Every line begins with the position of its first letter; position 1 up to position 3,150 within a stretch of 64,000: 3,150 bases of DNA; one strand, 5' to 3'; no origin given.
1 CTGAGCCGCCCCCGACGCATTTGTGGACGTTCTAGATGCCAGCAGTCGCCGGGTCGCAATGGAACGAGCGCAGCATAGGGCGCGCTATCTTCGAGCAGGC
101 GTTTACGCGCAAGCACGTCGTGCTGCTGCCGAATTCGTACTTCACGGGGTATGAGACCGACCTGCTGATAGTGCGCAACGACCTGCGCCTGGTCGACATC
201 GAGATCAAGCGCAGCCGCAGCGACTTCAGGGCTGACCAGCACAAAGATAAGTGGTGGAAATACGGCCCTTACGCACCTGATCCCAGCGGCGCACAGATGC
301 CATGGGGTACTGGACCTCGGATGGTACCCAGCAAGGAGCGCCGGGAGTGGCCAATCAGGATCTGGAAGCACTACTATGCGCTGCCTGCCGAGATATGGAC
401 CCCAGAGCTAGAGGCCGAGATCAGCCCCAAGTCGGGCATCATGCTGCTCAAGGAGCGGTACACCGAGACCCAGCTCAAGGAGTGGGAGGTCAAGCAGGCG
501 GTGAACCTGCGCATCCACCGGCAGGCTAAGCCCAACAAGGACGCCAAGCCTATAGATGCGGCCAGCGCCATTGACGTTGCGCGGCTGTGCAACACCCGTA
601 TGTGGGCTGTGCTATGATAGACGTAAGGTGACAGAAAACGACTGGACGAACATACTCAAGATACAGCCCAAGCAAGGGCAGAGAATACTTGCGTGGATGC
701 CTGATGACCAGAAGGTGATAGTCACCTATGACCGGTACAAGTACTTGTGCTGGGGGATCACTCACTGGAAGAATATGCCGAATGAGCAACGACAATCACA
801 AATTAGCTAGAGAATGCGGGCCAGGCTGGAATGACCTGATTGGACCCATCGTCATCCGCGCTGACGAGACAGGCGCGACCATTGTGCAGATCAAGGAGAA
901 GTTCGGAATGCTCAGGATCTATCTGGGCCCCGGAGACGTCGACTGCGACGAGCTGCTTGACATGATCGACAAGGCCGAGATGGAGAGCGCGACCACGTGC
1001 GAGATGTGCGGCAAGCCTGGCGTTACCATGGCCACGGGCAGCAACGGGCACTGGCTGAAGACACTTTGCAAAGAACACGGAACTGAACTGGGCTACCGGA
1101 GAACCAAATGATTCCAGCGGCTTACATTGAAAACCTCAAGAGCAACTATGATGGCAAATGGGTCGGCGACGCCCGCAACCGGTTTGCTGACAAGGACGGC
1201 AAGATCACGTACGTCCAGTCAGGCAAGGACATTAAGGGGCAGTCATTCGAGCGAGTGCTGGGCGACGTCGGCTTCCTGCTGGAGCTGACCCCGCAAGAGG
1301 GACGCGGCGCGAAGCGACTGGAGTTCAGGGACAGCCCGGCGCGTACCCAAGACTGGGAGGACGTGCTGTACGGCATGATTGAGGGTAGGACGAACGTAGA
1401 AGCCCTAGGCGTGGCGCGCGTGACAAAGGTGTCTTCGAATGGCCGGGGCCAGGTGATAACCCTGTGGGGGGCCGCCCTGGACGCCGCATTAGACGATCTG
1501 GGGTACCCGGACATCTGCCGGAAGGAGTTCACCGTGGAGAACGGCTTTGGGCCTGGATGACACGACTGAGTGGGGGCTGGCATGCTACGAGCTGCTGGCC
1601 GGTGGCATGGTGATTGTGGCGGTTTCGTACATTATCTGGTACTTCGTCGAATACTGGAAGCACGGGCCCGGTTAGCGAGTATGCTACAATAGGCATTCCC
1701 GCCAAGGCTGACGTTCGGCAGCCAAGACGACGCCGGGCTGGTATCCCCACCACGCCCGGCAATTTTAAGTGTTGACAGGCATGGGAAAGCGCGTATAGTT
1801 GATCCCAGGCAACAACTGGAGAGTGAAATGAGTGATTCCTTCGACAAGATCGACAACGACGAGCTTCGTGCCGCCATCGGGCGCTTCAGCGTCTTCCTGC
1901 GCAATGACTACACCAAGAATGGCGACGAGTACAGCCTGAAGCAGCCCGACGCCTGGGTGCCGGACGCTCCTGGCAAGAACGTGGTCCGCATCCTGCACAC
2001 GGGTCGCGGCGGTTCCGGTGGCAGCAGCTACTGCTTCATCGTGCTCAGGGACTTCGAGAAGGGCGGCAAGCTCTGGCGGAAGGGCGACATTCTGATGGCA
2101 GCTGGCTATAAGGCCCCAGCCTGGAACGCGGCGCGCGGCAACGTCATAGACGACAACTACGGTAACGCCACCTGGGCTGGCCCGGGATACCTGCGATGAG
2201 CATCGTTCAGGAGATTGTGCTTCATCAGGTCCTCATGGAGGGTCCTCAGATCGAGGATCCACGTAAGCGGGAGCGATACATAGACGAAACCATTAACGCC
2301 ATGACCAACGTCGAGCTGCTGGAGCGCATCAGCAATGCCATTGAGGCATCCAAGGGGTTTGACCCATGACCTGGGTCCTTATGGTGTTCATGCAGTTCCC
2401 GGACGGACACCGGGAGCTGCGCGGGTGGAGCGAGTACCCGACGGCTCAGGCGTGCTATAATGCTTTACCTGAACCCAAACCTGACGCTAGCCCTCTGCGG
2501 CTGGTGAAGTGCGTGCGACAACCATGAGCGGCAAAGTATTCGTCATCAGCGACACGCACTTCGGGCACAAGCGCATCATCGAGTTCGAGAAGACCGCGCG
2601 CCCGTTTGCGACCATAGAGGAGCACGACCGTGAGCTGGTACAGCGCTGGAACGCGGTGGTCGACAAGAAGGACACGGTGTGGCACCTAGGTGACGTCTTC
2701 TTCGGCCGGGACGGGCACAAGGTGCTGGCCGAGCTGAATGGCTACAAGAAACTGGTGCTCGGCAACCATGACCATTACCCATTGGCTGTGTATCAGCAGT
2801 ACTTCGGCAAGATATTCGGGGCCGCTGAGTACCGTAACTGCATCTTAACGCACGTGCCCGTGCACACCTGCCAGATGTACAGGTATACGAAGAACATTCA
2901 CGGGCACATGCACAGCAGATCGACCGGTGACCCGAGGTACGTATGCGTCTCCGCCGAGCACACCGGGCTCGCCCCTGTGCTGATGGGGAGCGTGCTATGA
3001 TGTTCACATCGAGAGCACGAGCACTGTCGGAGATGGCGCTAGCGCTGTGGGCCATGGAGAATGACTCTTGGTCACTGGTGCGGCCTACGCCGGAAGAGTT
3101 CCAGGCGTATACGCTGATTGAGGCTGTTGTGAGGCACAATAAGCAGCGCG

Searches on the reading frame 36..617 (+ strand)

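Call 41: search_protein_families(library=pfam, proteins=[window:36-617:+], max_evalue=0.01)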
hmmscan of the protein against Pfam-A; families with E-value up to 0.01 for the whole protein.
window:36-617:+ (193 aa): 1 family
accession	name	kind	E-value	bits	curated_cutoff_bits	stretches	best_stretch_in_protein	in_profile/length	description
PF06319.18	MmcB-like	-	0.00078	19.6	22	1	16-79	19-79/148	DNA repair protein MmcB-like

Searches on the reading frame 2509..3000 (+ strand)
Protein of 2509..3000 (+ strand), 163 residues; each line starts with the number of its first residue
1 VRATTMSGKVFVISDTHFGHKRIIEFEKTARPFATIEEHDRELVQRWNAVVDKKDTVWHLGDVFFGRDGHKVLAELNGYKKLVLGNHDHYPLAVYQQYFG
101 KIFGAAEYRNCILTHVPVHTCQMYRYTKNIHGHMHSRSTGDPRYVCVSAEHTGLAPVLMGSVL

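Call 41: search_protein_families(library=pfam, proteins=[window:2509-3000:+], max_evalue=0.01)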
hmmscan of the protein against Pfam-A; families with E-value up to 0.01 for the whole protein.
window:2509-3000:+ (163 aa): 2 families
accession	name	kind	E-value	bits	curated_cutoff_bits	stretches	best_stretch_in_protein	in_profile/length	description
PF12850.12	Metallophos_2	-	1e-05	26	27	1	9-138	2-120/154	Calcineurin-like phosphoesterase superfamily domain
PF00149.33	Metallophos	-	0.0001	23.3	21.5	1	9-120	2-104/191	Calcineurin-like phosphoesterase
